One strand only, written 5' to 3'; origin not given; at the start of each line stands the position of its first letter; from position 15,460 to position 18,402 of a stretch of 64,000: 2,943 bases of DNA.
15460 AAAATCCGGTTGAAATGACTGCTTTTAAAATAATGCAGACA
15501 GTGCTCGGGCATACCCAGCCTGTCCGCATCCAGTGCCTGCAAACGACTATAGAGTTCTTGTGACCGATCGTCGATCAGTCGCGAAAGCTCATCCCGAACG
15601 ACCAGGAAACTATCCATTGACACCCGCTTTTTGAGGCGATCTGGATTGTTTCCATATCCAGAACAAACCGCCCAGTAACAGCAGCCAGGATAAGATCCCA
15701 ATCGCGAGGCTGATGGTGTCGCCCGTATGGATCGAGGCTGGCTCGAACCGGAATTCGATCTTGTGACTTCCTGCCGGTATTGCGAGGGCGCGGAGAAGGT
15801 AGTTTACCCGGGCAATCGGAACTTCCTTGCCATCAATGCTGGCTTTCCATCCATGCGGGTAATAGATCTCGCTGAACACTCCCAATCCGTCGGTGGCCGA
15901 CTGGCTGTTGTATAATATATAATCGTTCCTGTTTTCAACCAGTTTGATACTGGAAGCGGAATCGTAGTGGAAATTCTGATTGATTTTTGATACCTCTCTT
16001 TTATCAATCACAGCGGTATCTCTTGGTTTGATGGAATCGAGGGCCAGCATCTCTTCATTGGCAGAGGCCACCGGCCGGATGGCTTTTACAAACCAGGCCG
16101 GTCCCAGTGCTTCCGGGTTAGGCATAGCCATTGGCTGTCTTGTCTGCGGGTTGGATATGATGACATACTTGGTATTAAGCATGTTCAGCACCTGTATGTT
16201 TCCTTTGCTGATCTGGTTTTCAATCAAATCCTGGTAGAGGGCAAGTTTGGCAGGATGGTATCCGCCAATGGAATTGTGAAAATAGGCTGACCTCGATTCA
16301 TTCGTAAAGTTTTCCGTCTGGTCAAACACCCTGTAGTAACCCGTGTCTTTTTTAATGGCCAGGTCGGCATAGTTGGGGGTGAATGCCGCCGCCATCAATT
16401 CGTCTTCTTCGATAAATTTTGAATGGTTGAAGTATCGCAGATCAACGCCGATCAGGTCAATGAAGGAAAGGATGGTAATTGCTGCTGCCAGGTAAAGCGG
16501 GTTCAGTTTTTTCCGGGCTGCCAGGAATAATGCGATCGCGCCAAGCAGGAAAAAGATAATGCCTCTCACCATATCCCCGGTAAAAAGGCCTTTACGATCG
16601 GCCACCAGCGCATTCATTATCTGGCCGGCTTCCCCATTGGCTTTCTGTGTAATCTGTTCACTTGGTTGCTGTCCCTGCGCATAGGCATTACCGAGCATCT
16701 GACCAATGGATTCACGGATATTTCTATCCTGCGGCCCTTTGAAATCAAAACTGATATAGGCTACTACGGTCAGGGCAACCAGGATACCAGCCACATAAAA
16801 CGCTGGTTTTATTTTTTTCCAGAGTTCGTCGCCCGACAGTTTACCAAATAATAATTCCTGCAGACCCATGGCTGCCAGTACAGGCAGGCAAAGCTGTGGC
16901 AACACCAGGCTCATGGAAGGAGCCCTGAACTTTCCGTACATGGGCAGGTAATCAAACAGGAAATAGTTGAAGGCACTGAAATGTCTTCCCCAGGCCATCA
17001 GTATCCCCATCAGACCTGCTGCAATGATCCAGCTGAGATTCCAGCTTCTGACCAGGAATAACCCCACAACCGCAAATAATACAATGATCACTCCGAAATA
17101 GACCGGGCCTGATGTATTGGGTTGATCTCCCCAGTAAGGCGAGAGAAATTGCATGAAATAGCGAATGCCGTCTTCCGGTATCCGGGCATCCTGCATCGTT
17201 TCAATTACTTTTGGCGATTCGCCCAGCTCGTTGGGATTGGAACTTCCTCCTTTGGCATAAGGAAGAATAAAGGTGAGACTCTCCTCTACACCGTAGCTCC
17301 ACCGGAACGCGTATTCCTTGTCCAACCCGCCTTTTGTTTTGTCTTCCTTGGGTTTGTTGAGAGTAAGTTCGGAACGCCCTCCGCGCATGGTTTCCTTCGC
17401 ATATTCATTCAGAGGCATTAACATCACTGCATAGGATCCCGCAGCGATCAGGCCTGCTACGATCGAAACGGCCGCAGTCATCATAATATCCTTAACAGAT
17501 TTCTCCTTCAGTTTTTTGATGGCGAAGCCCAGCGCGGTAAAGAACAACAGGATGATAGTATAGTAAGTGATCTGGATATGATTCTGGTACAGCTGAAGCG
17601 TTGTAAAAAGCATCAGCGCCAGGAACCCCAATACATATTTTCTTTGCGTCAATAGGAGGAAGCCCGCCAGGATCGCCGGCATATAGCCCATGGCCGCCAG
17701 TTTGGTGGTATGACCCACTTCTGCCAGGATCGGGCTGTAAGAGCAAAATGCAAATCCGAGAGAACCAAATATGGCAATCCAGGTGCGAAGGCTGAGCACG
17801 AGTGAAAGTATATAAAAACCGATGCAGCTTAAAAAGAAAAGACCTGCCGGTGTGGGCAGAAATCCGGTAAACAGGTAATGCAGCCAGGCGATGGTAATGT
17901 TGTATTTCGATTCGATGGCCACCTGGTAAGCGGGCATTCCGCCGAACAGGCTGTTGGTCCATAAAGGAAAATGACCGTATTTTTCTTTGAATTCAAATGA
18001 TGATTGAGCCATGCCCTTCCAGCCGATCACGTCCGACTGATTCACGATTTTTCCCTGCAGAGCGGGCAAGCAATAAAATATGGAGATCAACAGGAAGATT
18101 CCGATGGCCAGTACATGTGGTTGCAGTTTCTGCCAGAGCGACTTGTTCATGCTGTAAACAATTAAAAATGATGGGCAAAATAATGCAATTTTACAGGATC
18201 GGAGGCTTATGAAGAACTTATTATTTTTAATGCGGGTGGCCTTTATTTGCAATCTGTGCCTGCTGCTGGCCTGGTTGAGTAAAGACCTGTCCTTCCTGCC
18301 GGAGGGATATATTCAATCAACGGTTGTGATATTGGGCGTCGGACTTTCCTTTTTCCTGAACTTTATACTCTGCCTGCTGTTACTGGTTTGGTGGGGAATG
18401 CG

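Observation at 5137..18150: Two convergent glycan-modification operons (GtrB-like GT2 + YfhO GT-C + GT2/GT4 + three methyltransferases) with an embedded propeller sensor kinase and LytTR regulator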

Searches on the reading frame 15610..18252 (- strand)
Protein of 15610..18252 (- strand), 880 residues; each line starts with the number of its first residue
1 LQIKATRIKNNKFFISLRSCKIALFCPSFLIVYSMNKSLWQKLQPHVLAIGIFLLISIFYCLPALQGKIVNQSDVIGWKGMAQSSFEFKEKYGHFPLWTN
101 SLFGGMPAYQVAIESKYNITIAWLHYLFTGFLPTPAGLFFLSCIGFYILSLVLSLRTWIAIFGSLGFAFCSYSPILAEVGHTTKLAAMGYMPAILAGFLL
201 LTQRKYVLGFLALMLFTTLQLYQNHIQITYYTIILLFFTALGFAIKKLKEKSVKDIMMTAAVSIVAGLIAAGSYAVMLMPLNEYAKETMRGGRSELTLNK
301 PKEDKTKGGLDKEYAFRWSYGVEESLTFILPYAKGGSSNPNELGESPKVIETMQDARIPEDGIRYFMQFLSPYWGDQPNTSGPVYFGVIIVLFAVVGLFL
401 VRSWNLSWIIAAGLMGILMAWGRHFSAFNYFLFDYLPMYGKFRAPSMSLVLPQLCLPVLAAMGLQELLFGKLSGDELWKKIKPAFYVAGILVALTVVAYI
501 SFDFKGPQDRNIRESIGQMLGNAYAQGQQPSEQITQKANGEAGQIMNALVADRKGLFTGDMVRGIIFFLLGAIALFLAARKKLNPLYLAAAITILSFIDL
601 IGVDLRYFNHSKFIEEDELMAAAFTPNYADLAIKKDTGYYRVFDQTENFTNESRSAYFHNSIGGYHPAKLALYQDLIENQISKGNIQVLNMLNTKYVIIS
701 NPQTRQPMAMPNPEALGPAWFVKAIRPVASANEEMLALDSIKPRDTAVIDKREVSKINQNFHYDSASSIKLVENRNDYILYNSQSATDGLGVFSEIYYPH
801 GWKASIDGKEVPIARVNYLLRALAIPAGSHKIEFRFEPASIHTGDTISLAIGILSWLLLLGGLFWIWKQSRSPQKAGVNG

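Call 3: search_protein_families(library=pfam, proteins=[window:15610-18252:-], max_evalue=0.01)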
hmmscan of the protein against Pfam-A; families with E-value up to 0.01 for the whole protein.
window:15610-18252:- (880 aa): 1 family
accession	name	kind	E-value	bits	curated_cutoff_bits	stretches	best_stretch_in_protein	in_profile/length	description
PF09586.16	YfhO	-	2.1e-08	33.5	28.5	1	757-848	744-835/835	Bacterial membrane protein YfhO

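Call 4: search_protein_families(library=ncbifam, proteins=[window:15610-18252:-], max_evalue=0.01)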
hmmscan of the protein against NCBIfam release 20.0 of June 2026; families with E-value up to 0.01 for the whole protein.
window:15610-18252:- (880 aa): 2 families
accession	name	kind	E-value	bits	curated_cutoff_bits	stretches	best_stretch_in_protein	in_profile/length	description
NF047589.1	GlcsyltransPgfM1Strep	equivalog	1.9e-06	26.2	1400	1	754-850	846-942/955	glycosyltransferase PgfM1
NF047590.1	GlcsyltransPgfM2Strep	equivalog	1.1e-05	23.8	1500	1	792-850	810-868/884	glycosyltransferase PgfM2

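Call 13: search_solved_structures(query=window:15610-18150:-, max_evalue=1, show_alignments=1)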
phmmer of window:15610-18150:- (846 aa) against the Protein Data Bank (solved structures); distinct sequences matched with E-value up to 1: 0.

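Call 14: find_encoding_contigs(protein=window:15610-18150:-, flank=10000, max_places=6)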
Protein window:15610-18150:- (846 aa): 16 contigs read that carry it; 3 places shown.
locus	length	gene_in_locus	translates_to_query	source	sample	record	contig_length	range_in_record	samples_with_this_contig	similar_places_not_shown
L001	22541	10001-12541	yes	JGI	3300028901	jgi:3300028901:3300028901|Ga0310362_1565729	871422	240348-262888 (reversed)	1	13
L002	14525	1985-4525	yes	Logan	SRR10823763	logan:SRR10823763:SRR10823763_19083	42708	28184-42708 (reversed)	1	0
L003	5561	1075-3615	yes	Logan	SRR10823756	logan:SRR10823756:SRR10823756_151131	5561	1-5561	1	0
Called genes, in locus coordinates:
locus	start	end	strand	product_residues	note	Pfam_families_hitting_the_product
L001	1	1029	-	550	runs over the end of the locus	PF00343:Phosphorylase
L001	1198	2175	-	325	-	-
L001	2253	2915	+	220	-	PF01325:Fe_dep_repress, PF02742:Fe_dep_repr_C, PF04023:FeoA (weak)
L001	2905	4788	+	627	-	PF01566:Nramp, PF00582:Usp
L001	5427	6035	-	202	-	PF00027:cNMP_binding (weak)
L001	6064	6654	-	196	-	-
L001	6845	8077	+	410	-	PF00180:Iso_dh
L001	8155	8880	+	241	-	PF13367:PrsW-protease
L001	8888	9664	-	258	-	PF02592:Vut_1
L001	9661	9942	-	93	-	-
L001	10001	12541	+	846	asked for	PF09586:YfhO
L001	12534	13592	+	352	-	-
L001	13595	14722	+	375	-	PF13439:Glyco_transf_4, PF13579:Glyco_trans_4_4, PF00534:Glycos_transf_1 (weak), PF13692:Glyco_trans_1_4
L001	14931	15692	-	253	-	PF00072:Response_reg, PF04397:LytTR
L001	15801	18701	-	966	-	PF07494:Reg_prop (faint), PF07495:Y_Y_Y, PF06580:His_kinase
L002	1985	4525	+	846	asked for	PF09586:YfhO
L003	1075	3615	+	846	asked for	PF09586:YfhO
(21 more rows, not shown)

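Call 15: find_homologous_proteins(query=window:15610-18150:-)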
Query window:15610-18150:- (846 aa): 3354 proteins with E <= 0.001 among 8000 candidates; the best 120 are listed.
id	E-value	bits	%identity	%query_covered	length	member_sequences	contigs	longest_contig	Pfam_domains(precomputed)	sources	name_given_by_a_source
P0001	0.0e+0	1811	92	100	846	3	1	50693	PF09586.17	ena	-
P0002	0.0e+0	1667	84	100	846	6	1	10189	PF09586.17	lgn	-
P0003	0.0e+0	1361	68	99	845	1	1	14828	PF09586.17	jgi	-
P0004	0.0e+0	1341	67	99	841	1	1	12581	PF09586.17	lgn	-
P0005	0.0e+0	1324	66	100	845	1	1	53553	PF09586.17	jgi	jgi:hypothetical protein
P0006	0.0e+0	1319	66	99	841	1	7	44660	PF09586.17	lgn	-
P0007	0.0e+0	1313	67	98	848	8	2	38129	PF09586.17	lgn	-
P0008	0.0e+0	1286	66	99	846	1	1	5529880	PF09586.17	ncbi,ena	-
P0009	0.0e+0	1283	65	99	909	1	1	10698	PF09586.17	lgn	-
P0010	0.0e+0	1280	66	96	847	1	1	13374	PF09586.17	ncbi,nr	ncbi:MAG: YfhO family protein [Chitinophagaceae bacterium]|nr:YfhO family protein [Chitinophagaceae 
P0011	0.0e+0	1271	65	99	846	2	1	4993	PF09586.17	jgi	jgi:hypothetical protein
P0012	0.0e+0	1237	63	99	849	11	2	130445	PF09586.17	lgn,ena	-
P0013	0.0e+0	1228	62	99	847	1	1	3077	PF09586.17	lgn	-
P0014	0.0e+0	1139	58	99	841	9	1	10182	PF09586.17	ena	-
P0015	0.0e+0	1129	58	100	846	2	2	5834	PF09586.17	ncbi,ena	-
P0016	0.0e+0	1112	59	100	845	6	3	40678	PF09586.17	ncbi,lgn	-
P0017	0.0e+0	1109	57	100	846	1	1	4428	PF09586.17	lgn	-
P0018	0.0e+0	1102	56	99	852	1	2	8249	PF09586.17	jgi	jgi:hypothetical protein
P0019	0.0e+0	1099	55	100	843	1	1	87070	PF09586.17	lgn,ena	-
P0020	0.0e+0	1096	58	100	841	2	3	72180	PF09586.17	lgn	-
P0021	0.0e+0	1095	56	99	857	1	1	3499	PF09586.17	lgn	-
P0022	0.0e+0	1091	58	99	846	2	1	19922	PF09586.17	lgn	-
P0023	0.0e+0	1090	56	99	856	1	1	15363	PF09586.17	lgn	-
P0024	0.0e+0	1086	56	100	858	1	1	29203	PF09586.17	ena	-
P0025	0.0e+0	1080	56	99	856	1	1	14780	PF09586.17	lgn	-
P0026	0.0e+0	1079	55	100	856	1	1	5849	PF09586.17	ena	-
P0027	0.0e+0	1076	55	100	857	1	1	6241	PF09586.17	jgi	jgi:Bacterial membrane protein YfhO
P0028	0.0e+0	1076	56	99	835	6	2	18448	PF09586.17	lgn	-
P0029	0.0e+0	1072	55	99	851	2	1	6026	PF09586.17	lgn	-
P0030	0.0e+0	1071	56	99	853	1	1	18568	PF09586.17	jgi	jgi:hypothetical protein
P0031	0.0e+0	1066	54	100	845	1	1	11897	PF09586.17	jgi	jgi:hypothetical protein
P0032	0.0e+0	1065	54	100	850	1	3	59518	PF09586.17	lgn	-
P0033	0.0e+0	1059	54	100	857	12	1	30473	PF09586.17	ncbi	-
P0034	0.0e+0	1056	54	99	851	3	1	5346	PF09586.17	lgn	-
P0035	0.0e+0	1055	53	100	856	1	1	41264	PF09586.17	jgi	jgi:hypothetical protein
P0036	0.0e+0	1053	53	100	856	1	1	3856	PF09586.17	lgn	-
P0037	0.0e+0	1053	56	100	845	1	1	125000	PF09586.17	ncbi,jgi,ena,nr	ncbi:YfhO family protein [Flavitalea sp.]|nr:YfhO family protein [Flavitalea sp.]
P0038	0.0e+0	1052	55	99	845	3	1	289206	PF09586.17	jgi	jgi:hypothetical protein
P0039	0.0e+0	1052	54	99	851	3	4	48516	PF09586.17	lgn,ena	-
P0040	0.0e+0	1048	55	100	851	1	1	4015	PF09586.17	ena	-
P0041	0.0e+0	1048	54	99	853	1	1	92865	PF09586.17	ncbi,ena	-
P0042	0.0e+0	1047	53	99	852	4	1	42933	PF09586.17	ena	-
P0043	0.0e+0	1047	53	99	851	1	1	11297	PF09586.17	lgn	-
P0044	0.0e+0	1043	55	99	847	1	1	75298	PF09586.17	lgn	-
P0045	0.0e+0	1042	54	99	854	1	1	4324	PF09586.17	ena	-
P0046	0.0e+0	1042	56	99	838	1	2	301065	PF09586.17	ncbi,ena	-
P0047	0.0e+0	1040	53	99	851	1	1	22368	PF09586.17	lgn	-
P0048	0.0e+0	1037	54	99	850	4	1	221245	PF09586.17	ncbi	ncbi:YfhO family protein [Flavitalea antarctica]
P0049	0.0e+0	1037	54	100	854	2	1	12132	PF09586.17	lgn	-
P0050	0.0e+0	1034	53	99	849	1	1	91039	PF09586.17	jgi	jgi:hypothetical protein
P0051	0.0e+0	1032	54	96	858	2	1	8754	PF09586.17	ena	-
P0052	0.0e+0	1027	54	96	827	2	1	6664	PF09586.17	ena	-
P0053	0.0e+0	1027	55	99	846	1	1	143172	PF09586.17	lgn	-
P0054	0.0e+0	1026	53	99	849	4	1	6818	PF09586.17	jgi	-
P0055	0.0e+0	1024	53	100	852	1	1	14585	PF09586.17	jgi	jgi:hypothetical protein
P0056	0.0e+0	1024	53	96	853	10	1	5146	PF09586.17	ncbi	ncbi:MAG: YfhO family protein [Flavitalea sp.]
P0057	0.0e+0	1023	54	99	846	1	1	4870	PF09586.17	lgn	-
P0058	0.0e+0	1022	54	100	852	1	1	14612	PF09586.17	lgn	-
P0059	0.0e+0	1021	53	99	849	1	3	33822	PF09586.17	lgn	-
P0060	0.0e+0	1019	54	99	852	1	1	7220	PF09586.17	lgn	-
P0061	0.0e+0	1019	52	100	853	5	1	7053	PF09586.17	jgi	jgi:hypothetical protein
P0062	0.0e+0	1017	53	100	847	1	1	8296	PF09586.17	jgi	jgi:membrane protein YfhO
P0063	0.0e+0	1015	53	97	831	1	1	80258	PF09586.17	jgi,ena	-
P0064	0.0e+0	1015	54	100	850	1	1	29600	PF09586.17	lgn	-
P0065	0.0e+0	1015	53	99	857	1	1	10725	PF09586.17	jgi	jgi:hypothetical protein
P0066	0.0e+0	1012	54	97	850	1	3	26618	PF09586.17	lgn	-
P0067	1.4e-298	1011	54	99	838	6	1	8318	PF09586.17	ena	-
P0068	2.6e-298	1010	53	100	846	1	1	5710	PF09586.17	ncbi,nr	ncbi:MAG TPA: YfhO family protein [Flavitalea sp.]|nr:YfhO family protein [Flavitalea sp.]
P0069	5.2e-298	1009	53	99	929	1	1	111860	PF09586.17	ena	-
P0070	7.5e-298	1008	54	99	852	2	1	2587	PF09586.17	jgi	jgi:hypothetical protein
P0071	1.3e-297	1008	52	99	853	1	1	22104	PF09586.17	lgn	-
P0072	2.8e-297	1006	53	99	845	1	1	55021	PF09586.17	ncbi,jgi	jgi:hypothetical protein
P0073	4.8e-297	1006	52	99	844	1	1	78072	PF09586.17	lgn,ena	-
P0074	5.0e-297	1006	53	99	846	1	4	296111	PF09586.17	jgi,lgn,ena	-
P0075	2.3e-296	1003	52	99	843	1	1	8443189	PF09586.17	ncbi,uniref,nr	ncbi:hypothetical protein D3H65_08375 [Paraflavitalea soli]|uniref:YfhO family protein n=1 Tax=Paraf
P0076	3.4e-296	1003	53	99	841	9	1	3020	PF09586.17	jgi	-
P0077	5.8e-296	1002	53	99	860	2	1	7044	PF09586.17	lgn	-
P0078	1.0e-295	1001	52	99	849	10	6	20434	PF09586.17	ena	-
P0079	1.1e-295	1001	53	99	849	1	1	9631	PF09586.17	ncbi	-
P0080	1.4e-295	1001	52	99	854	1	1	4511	PF09586.17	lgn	-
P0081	4.8e-295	999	52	99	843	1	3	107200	PF09586.17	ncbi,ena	-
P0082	1.3e-294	998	51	99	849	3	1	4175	PF09586.17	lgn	-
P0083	1.3e-294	998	52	99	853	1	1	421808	PF09586.17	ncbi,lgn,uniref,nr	ncbi:YfhO family protein [Pseudoflavitalea rhizosphaerae]|uniref:YfhO family protein n=1 Tax=Pseudof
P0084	1.4e-294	998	53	99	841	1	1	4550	PF09586.17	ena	-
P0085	2.4e-294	997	53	99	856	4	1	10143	PF09586.17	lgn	-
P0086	2.5e-294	997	53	100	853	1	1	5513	PF09586.17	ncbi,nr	ncbi:MAG: YfhO family protein [Chitinophagaceae bacterium]|nr:YfhO family protein [Chitinophagaceae 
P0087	6.3e-294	995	52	100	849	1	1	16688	PF09586.17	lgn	-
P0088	1.1e-293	995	52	100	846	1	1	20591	PF09586.17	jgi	jgi:Bacterial membrane protein YfhO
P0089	1.7e-293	994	52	99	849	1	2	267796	PF09586.17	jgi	jgi:hypothetical protein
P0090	1.7e-293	994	52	99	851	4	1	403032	PF09586.17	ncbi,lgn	-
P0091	1.9e-293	994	52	100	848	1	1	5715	PF09586.17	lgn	-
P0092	2.2e-293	994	52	99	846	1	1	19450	PF09586.17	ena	-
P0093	2.5e-293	993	52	99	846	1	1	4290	PF09586.17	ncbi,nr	ncbi:MAG TPA: YfhO family protein [Flavitalea sp.]|nr:YfhO family protein [Flavitalea sp.]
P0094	3.1e-293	993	52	99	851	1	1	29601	PF09586.17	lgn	-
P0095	4.0e-293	993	53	99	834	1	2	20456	PF09586.17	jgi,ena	-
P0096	5.6e-293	992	52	99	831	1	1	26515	PF09586.17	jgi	jgi:hypothetical protein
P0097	9.4e-293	992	52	99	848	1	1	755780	PF09586.17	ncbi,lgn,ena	-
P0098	1.0e-292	991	53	99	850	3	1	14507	PF09586.17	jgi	jgi:hypothetical protein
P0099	1.7e-292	991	52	99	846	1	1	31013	PF09586.17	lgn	-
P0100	2.0e-292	990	52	99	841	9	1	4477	PF09586.17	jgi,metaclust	metaclust:\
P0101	3.1e-292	990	52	100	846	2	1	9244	PF09586.17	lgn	-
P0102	3.4e-292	990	52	99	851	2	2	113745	PF09586.17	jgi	jgi:hypothetical protein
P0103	4.1e-292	989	51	100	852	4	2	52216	PF09586.17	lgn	-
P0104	1.3e-291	988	51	99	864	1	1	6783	PF09586.17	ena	-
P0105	1.3e-291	988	52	99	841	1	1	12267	PF09586.17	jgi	jgi:hypothetical protein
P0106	1.5e-291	988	51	99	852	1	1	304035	PF09586.17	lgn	-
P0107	1.8e-291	987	52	99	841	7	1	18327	PF09586.17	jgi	jgi:hypothetical protein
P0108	2.2e-291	987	52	99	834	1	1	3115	PF09586.17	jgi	jgi:hypothetical protein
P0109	3.3e-291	986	52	100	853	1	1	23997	PF09586.17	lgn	-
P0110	7.1e-291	985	51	99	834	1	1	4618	PF09586.17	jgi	jgi:hypothetical protein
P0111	8.0e-291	985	53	97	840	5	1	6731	PF09586.17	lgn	-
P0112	9.0e-291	985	52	100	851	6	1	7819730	PF09586.17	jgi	jgi:hypothetical protein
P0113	9.9e-291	985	53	99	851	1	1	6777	PF09586.17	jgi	-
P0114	1.4e-290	984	51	100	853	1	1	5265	PF09586.17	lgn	-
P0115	2.8e-290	983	52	99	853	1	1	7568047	PF09586.17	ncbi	ncbi:MAG: YfhO family protein [Chitinophagaceae bacterium]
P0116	2.8e-290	983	51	99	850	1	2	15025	PF09586.17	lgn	-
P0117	3.9e-290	983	52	99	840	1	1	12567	PF09586.17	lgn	-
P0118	7.7e-290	982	52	99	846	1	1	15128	PF09586.17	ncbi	-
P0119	1.3e-289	981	52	99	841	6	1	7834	PF09586.17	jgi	jgi:hypothetical protein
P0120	1.5e-289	981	51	99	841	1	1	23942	PF09586.17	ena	-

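Call 17: find_related_loci(query=A1, collection=genome_contigs, flank=10000)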
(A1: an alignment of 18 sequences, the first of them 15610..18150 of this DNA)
Query A1 (846 aa) in genome_contigs; peptide patterns used: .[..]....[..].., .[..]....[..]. (x = any residue, [..] = any of these).
599 stretches matched a pattern (row limit reached: there are more); 480 encode a relative of the query (tblastn E <= 1e-3); the best 80 are kept; 80 distinct loci.
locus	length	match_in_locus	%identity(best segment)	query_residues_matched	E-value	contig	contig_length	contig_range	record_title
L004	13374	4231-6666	66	1-812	0e+0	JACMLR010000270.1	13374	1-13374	MAG: Chitinophagaceae bacterium isolate ES-bin-34 ES-bin-34-contig-k141_6931124, whole genome shotgun sequence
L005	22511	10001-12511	66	1-836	0e+0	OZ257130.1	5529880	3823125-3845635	MAG: Chitinophagaceae bacterium isolate 8ec4399d-340d-4e93-ae7b-9c6a37c37016 genome assembly, chromosome: 1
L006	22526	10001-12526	63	1-842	0e+0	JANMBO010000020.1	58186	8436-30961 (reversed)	MAG: Chitinophagaceae bacterium isolate OTE_1_metabat_316 OTE_1_k141_952830, whole genome shotgun sequence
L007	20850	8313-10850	58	1-846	0e+0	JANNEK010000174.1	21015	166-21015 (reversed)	MAG: Chitinophagaceae bacterium isolate OTE_75_metabat_395 OTE_75_k141_1541535, whole genome shotgun sequence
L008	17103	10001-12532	59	1-843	0e+0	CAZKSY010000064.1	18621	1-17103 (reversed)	MAG TPA_asm: uncultured Chitinophagaceae bacterium isolate SRP170004_co1_13 genome assembly, contig: NODE_4580_length_18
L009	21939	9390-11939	54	1-840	0e+0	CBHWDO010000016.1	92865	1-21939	MAG TPA_asm: uncultured bacterium isolate ERR14722427_binner123_Refined_48 genome assembly, contig: ERZ27336822.107, who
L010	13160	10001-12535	56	1-846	0e+0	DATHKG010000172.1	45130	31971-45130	MAG TPA_asm: Flavitalea sp. isolate SMAG_U12574 k141_570225, whole genome shotgun sequence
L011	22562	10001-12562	54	1-842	0e+0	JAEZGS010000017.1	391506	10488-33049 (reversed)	MAG: Bacteroidetes bacterium isolate OH_CDB_10 k127_523417, whole genome shotgun sequence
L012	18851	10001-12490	52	7-837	0e+0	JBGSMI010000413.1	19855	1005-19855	MAG: Ferruginibacter sp. isolate JTS-AC227 k141_1612109, whole genome shotgun sequence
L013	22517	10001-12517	52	1-837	0e+0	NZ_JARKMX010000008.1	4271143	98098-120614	Paraflavitalea pollutisoli strain H1-2-19X velvet_auto_105_8, whole genome shotgun sequence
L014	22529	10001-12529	52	1-837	0e+0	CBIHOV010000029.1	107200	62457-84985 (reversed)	MAG TPA_asm: uncultured Paraflavitalea sp. isolate SRR18156208_binner12_Refined_9 genome assembly, contig: ERZ27336868.1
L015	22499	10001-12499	51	1-837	0e+0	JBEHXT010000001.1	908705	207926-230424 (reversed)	MAG: Bacteroidota bacterium isolate ES1.bin.97 NODE_2_length_908705_cov_11.901360, whole genome shotgun sequence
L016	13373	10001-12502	53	1-837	0e+0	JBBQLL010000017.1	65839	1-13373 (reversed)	MAG: Chitinophagales bacterium isolate Co_metawrap_494 Cmw_494_k141_721147_length_65839_cov_14.0000, whole genome shotgu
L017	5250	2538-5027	51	7-837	0e+0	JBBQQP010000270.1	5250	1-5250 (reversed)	MAG: Chitinophagales bacterium isolate Co_metawrap_1590 Cmw_1590_k141_29837721_length_5250_cov_8.9937, whole genome shot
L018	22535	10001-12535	52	1-842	0e+0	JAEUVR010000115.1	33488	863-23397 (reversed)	MAG: Chitinophagaceae bacterium isolate new MAG-386 k141_1249228, whole genome shotgun sequence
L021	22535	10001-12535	50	1-842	0e+0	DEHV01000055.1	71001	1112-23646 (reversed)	MAG TPA_asm: Chitinophagaceae bacterium UBA2791 UBA2791_contig_1142, whole genome shotgun sequence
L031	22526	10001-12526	50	1-838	0e+0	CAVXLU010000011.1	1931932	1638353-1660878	MAG: uncultured Chitinophagaceae bacterium isolate MFD02581.bin.1.52 genome assembly, contig: contig_5, whole genome sho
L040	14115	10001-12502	46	6-840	0e+0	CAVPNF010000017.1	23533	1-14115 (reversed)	MAG: uncultured Chitinophagaceae bacterium isolate MFD10113.bin.1.199 genome assembly, contig: contig_64381, whole genom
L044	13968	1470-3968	46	6-840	0e+0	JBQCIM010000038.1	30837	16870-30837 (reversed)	MAG: Ginsengibacter sp. isolate bin820 k141_326974, whole genome shotgun sequence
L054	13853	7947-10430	45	1-829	0e+0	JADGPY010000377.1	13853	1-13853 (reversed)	MAG: Chitinophagaceae bacterium isolate Chersky_373 k127_14122184, whole genome shotgun sequence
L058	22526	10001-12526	45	1-837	0e+0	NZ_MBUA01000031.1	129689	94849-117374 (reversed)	Flavihumibacter stibioxidans strain YS-17 YS-17_scaffold8, whole genome shotgun sequence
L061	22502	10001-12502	46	1-837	0e+0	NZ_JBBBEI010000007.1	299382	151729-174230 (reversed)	Huijunlia imazamoxiresistens strain H34 h34_scaffold7, whole genome shotgun sequence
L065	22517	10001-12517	45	1-838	0e+0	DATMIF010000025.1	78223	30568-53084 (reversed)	MAG TPA_asm: Flavisolibacter sp. isolate SMAG_U13535 k141_166499, whole genome shotgun sequence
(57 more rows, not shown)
